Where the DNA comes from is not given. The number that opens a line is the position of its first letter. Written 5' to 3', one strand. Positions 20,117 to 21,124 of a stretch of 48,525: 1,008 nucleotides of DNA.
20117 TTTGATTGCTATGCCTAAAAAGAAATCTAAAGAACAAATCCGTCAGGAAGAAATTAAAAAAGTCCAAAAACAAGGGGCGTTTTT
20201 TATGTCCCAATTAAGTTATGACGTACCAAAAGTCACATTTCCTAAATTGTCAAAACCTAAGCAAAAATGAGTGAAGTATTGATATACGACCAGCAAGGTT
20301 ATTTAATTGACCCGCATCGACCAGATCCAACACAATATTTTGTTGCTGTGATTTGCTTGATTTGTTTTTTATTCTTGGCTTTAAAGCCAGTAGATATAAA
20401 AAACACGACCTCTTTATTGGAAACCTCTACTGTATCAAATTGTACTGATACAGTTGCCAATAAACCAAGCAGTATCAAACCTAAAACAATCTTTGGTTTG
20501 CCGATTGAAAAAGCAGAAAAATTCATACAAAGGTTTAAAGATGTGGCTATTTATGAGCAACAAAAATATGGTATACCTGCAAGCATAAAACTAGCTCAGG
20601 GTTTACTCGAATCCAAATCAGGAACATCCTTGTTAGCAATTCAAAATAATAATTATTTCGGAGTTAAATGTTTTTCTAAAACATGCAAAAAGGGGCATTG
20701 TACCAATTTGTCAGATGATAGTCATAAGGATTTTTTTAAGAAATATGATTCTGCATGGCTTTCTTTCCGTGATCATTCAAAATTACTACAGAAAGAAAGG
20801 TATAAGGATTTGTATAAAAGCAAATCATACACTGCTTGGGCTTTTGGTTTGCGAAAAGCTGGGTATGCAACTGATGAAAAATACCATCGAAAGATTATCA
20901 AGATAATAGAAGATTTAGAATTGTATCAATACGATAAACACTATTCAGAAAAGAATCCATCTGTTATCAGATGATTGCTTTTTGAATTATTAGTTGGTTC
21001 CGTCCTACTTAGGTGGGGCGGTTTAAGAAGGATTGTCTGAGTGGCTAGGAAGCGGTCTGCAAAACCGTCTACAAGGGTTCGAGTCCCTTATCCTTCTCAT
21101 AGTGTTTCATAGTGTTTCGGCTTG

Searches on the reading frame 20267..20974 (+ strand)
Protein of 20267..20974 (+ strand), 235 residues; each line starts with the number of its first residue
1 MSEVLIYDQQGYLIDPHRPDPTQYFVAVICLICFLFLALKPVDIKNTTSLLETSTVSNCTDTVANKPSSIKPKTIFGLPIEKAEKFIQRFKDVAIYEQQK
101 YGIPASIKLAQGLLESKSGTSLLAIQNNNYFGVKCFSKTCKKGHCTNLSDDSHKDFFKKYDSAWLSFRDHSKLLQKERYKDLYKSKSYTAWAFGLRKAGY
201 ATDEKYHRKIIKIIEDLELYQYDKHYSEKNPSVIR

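Call 34: search_protein_families(library=phrogs, proteins=[window:20267-20974:+], max_evalue=0.001)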
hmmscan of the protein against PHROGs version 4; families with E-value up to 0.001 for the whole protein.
window:20267-20974:+ (235 aa): 7 families
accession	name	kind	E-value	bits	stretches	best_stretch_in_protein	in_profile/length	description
phrog_3513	-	lysis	1.9e-33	116.6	1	79-231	639-799/1434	endolysin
phrog_12727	-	lysis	1e-32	114.9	1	82-229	2-157/393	endolysin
phrog_18032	-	lysis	2.5e-28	100.5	1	82-228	3-158/248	endolysin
phrog_8251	-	lysis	2.1e-20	74.4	1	92-224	10-149/250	endolysin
phrog_1309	-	lysis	3e-20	74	1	86-226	3-154/410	endolysin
phrog_10967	-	lysis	1.1e-19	72.2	1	84-224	5-154/266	endolysin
phrog_326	-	other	5.7e-12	45.6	1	83-224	127-279/985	tail protein with endopeptidase domain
